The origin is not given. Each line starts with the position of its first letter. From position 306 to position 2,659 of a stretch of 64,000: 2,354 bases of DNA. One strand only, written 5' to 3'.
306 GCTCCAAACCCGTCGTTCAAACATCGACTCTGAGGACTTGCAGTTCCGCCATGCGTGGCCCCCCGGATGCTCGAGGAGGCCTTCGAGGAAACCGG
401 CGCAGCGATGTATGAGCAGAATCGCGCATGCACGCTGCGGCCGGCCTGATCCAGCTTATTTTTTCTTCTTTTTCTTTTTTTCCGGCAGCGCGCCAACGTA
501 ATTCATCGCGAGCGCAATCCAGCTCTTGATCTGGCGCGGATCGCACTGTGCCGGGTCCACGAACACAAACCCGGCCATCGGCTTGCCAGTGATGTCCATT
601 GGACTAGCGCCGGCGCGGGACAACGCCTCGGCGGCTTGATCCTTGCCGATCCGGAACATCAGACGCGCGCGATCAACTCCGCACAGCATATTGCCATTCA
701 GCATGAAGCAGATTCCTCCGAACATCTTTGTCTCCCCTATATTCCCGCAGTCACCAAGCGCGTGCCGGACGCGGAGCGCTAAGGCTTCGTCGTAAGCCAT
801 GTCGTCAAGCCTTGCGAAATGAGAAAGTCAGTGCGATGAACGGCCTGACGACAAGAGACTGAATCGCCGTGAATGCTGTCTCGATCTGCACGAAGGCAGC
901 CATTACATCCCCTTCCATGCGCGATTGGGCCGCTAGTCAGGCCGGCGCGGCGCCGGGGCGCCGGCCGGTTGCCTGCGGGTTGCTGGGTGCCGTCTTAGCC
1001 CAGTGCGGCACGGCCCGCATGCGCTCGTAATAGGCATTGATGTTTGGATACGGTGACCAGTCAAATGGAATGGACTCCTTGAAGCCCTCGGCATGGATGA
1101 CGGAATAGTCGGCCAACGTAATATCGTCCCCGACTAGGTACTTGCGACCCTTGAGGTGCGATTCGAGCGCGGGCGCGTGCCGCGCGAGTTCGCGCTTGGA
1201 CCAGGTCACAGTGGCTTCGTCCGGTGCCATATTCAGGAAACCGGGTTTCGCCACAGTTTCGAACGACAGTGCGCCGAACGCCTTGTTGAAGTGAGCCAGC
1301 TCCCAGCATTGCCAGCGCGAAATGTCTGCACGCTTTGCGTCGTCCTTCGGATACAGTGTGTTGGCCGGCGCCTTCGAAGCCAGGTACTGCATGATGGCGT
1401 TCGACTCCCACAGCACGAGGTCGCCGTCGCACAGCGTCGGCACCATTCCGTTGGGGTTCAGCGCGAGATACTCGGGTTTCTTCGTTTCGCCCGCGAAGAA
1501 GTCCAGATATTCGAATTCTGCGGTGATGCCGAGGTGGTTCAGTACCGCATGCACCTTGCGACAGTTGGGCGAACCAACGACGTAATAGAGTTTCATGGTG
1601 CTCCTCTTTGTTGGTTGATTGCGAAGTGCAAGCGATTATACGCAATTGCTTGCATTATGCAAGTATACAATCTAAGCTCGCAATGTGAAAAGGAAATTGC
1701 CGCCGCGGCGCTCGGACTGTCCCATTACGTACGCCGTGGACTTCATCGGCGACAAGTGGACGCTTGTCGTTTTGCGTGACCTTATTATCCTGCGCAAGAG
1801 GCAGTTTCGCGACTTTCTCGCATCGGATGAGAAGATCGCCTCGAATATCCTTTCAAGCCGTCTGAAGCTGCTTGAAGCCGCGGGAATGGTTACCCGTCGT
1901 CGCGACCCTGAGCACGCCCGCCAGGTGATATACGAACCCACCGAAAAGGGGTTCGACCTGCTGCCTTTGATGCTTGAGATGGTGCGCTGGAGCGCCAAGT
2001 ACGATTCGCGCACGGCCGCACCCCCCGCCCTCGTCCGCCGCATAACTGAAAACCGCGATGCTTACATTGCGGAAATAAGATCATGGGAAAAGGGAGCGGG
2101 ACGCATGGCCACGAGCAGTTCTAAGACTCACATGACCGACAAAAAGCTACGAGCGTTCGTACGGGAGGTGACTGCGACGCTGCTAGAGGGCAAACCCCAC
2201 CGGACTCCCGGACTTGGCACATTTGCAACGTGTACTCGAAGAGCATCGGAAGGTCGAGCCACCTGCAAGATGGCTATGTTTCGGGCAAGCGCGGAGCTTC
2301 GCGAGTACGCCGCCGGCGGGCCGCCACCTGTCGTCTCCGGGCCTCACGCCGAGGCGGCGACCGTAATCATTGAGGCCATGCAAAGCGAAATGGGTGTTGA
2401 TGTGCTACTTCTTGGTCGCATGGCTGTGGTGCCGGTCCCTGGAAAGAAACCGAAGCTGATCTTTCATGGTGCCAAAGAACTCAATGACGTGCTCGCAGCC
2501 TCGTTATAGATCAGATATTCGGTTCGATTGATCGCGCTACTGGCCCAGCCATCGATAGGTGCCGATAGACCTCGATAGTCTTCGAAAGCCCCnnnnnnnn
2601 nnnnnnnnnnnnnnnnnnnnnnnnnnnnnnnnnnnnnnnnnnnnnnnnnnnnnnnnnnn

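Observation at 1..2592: Three-gene module abutting the guaA stop codon is bracketed by inverted sets of iteron-like repeats with a Tn7-like end architecture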

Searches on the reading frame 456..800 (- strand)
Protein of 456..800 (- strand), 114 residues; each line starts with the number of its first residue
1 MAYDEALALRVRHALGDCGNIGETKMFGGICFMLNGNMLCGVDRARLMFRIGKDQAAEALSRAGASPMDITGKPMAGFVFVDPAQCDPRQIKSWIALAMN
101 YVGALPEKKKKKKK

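Call 6: find_encoding_contigs(protein=window:456-800:-, flank=10000, max_places=10)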
Protein window:456-800:- (114 aa): 4 contigs read that carry it; 3 places shown.
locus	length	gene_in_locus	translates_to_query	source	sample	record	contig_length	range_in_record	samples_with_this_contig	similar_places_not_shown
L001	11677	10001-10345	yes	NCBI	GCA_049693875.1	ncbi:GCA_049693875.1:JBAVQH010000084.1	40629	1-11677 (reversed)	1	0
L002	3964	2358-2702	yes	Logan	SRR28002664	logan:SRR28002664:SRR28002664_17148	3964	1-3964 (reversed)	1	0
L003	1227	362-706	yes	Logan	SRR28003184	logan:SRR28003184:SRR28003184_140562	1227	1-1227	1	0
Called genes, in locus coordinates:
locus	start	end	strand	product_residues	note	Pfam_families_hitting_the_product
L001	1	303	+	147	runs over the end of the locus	PF10604:Polyketide_cyc2 (weak), PF03364:Polyketide_cyc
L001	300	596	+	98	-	PF03658:Ub-RnfH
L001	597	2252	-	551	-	PF27104:FimW_N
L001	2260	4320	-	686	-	PF25800:FimV_N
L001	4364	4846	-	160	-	PF13511:DUF4124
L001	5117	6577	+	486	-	PF00478:IMPDH, PF03060:NMO (faint), PF00571:CBS, PF01070:FMN_dh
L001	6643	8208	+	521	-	PF00117:GATase, PF00764:Arginosuc_synth (faint), PF07722:Peptidase_C26, PF02540:NAD_synthase, PF03054:tRNA_Me_trans (weak), PF00958:GMP_synt_C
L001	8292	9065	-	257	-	PF01638:HxlR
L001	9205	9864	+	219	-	PF02798:GST_N, PF13417:GST_N_3, PF13409:GST_N_2, PF00043:GST_C, PF14497:GST_C_3, PF13410:GST_C_2 (weak)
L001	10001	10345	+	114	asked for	PF04993:TfoX_N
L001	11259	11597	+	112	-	-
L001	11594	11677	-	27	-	?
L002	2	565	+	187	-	?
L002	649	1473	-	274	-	PF01638:HxlR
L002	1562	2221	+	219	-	PF02798:GST_N, PF13417:GST_N_3, PF13409:GST_N_2, PF00043:GST_C, PF14497:GST_C_3, PF13410:GST_C_2 (weak)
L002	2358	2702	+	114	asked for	PF04993:TfoX_N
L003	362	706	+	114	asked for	PF04993:TfoX_N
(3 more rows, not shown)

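Call 7: search_protein_families(library=pfam, proteins=[window:456-800:-])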
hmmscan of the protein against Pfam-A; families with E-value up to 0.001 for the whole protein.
window:456-800:- (114 aa): 1 family
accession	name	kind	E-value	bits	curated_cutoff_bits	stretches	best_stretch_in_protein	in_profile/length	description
PF04993.18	TfoX_N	-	4.2e-14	52.9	30.1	1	15-99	3-88/91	TfoX N-terminal domain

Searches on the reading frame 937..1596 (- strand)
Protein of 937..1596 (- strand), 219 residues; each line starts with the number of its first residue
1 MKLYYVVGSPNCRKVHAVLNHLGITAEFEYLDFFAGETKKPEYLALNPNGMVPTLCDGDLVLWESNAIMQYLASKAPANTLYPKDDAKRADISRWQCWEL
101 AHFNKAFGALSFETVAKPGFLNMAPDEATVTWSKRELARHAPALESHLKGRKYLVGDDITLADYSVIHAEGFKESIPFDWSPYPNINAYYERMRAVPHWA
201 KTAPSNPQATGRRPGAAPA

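Call 7: search_protein_families(library=pfam, proteins=[window:937-1596:-])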
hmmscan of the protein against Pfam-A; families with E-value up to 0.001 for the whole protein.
window:937-1596:- (219 aa): 6 families
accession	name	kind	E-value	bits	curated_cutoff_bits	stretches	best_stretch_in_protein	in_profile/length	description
PF13417.12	GST_N_3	-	6.9e-18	65.2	22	1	3-79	1-74/75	Glutathione S-transferase, N-terminal domain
PF02798.26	GST_N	-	7e-18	65.2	20.9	1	1-73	3-75/76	Glutathione S-transferase, N-terminal domain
PF13409.12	GST_N_2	-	6.1e-17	62.4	25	1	9-74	2-69/70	Glutathione S-transferase, N-terminal domain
PF00043.30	GST_C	-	2.3e-12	47.4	20.7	1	124-196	18-92/93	Glutathione S-transferase, C-terminal domain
PF14497.11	GST_C_3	-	7.8e-09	36.1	21.6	1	132-198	26-96/104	Glutathione S-transferase, C-terminal domain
PF13410.11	GST_C_2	-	5.7e-07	30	24.9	1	135-192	9-69/69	Glutathione S-transferase, C-terminal domain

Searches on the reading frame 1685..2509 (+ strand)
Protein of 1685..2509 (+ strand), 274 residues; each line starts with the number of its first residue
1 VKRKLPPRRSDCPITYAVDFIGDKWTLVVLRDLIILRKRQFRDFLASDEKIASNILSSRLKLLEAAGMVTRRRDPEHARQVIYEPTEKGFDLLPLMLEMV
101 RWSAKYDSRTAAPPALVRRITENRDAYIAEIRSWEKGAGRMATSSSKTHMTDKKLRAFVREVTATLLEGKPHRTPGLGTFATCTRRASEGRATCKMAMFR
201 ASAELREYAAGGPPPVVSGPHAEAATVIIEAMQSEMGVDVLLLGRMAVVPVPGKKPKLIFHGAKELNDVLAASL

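Call 7: search_protein_families(library=pfam, proteins=[window:1685-2509:+])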
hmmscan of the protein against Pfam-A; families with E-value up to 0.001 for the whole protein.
window:1685-2509:+ (274 aa): 1 family
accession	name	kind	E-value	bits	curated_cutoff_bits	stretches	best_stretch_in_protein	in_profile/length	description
PF01638.23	HxlR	-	4.2e-15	55.8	20.8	1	21-108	2-88/91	HxlR-like helix-turn-helix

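Call 12: find_homologous_proteins(query=window:1685-2509:+)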
Query window:1685-2509:+ (274 aa): 127 proteins with E <= 0.001 among 2529 candidates; the best 120 are listed.
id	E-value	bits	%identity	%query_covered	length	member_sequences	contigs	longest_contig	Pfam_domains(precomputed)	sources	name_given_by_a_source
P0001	1.8e-158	544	91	100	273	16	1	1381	PF01638.24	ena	-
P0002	4.3e-140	484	82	98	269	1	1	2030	PF01638.24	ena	-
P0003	4.5e-103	362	90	67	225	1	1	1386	PF01638.24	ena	-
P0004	3.0e-61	225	79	47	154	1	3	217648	PF01638.24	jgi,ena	-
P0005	4.2e-59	218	78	49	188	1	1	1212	-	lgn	-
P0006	1.2e-58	217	74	47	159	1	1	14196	PF01638.24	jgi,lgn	jgi:DNA-binding HxlR family transcriptional regulator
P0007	4.3e-57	212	71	53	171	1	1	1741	-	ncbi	-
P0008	9.7e-57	210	73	47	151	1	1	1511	PF01638.24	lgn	-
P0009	1.6e-56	210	71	47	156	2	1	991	PF01638.24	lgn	-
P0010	1.8e-56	210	74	46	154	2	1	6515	PF01638.24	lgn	-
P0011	5.6e-56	208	72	49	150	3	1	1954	-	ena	-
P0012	6.9e-56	208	68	53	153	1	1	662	-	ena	-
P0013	4.2e-55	205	67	49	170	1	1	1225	PF01638.24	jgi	-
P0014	5.0e-55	205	67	54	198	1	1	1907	-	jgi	jgi:hypothetical protein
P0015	5.5e-55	205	72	43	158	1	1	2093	PF01638.24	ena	-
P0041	1.6e-49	187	69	47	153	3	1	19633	-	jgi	jgi:nucleoid DNA-binding protein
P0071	1.1e-44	171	64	44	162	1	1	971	PF00216.27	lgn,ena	-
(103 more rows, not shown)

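Call 13: find_encoding_contigs(protein=P0041, flank=10000, max_places=4)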
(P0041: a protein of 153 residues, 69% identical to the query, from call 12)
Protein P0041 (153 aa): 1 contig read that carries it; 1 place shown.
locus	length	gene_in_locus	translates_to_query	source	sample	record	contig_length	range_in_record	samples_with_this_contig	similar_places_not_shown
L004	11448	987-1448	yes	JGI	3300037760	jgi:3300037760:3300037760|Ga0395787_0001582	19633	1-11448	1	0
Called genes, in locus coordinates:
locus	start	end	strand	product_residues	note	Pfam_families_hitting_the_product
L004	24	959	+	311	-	PF01073:3Beta_HSD, PF01370:Epimerase, PF02719:Polysacc_synt_2, PF04321:RmlD_sub_bind, PF13460:NAD_binding_10 (weak), PF16363:GDP_Man_Dehyd, PF07993:NAD_binding_4 (weak)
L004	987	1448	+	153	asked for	-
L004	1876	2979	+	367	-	PF10094:DUF2332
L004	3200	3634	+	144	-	PF00903:Glyoxalase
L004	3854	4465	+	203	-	PF06042:NTP_transf_6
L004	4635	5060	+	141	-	-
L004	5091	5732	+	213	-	PF04299:FMN_bind_2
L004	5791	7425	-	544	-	PF01266:DAO, PF12831:FAD_oxidored (faint), PF16901:DAO_C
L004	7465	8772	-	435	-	PF00171:Aldedh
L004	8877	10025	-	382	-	PF00696:AA_kinase, PF01472:PUA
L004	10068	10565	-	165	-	PF01842:ACT, PF22629:ACT_AHAS_ss, PF13710:ACT_5, PF10369:ALS_ss_C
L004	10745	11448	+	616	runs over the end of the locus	PF02776:TPP_enzyme_N, PF00205:TPP_enzyme_M, PF02775:TPP_enzyme_C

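Call 14: find_encoding_contigs(protein=P0004, flank=10000, max_places=4)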
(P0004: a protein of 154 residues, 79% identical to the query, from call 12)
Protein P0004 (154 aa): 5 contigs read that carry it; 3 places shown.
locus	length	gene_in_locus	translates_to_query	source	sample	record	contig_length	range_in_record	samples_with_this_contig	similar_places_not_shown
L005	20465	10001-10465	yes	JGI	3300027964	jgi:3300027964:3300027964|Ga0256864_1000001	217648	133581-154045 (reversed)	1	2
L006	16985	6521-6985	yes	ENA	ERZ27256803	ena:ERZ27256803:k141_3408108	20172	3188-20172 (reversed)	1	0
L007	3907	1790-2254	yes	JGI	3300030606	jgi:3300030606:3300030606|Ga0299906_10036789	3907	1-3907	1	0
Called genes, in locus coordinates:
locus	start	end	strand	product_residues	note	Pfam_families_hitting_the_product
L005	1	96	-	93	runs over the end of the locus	PF14384:BrnA_antitoxin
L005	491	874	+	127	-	PF01152:Bac_globin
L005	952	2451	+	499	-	PF00144:Beta-lactamase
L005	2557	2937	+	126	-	-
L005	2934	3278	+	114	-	PF08922:DUF1905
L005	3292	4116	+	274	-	PF01936:NYN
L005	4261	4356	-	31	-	-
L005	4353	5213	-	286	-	PF01163:RIO1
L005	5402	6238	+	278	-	PF19656:DUF6159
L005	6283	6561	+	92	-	PF01402:RHH_1 (weak)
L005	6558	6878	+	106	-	PF02452:PemK_toxin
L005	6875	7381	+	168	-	-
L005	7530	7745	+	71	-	PF00313:CSD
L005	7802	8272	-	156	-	-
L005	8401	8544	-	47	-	-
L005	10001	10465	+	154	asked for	PF01638:HxlR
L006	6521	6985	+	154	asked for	PF01638:HxlR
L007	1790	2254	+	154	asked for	PF01638:HxlR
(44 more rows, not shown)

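Call 31: find_encoding_contigs(protein=P0002, flank=10000, max_places=4)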
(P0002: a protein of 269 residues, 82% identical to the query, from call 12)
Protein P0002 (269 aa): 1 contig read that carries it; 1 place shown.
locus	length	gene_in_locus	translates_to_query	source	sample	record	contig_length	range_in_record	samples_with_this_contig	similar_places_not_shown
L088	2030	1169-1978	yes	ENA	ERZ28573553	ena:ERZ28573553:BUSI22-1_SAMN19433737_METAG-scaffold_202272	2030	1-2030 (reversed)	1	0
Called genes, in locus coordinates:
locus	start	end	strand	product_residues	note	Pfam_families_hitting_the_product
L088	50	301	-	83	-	PF04993:TfoX_N (weak)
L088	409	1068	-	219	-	PF02798:GST_N, PF13417:GST_N_3, PF13409:GST_N_2, PF00043:GST_C, PF14497:GST_C_3, PF13410:GST_C_2 (weak)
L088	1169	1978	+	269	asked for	PF01638:HxlR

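Call 32: find_encoding_contigs(protein=P0001, flank=10000, max_places=4)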
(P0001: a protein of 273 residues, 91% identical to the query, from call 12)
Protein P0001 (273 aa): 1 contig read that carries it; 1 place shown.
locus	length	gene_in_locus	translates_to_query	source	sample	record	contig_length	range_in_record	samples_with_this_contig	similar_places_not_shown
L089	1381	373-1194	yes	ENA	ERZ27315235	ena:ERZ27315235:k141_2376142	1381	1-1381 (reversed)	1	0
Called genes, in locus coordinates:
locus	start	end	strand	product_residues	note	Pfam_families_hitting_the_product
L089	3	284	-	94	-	?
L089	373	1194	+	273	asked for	PF01638:HxlR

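Call 57: search_protein_families(library=pfam, proteins=[P0041, P0071, P0007], max_evalue=1)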
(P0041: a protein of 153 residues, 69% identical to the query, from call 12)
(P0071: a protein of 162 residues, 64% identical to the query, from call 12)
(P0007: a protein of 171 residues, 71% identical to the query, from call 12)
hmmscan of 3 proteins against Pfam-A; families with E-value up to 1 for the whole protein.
P0041 (153 aa): 4 families
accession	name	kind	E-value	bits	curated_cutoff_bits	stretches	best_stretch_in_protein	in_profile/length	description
PF00216.26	Bac_DNA_binding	-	0.00065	20.3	22.4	1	25-69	14-58/90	Bacterial DNA-binding protein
PF18291.6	HU-HIG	-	0.016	15.7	26.2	1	18-67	38-87/125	HU domain fused to wHTH, Ig, or Glycine-rich motif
PF18175.6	HU-CCDC81_bac_2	-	0.063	13.6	35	1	26-63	12-49/70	CCDC81-like prokaryotic HU domain 2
PF24791.1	SAC9_C8D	-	0.16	12.8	25.5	1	63-93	42-72/101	SAC9 C8D domain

P0071 (162 aa): 1 family
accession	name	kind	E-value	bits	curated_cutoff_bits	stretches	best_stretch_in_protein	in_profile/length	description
PF00216.26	Bac_DNA_binding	-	1.3e-05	25.8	22.4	1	33-74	23-64/90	Bacterial DNA-binding protein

P0007 (171 aa): 1 family
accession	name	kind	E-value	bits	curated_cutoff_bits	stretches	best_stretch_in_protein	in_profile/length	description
PF00216.26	Bac_DNA_binding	-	0.028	15.1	22.4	1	47-87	19-59/90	Bacterial DNA-binding protein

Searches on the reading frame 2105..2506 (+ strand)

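Call 57: search_protein_families(library=pfam, proteins=[window:2105-2506:+], max_evalue=1)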
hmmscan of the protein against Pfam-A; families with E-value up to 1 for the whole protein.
seq(134 aa): 1 family
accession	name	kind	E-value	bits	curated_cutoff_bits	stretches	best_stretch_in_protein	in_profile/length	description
PF00216.26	Bac_DNA_binding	-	0.0068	17.1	22.4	1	12-51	22-61/90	Bacterial DNA-binding protein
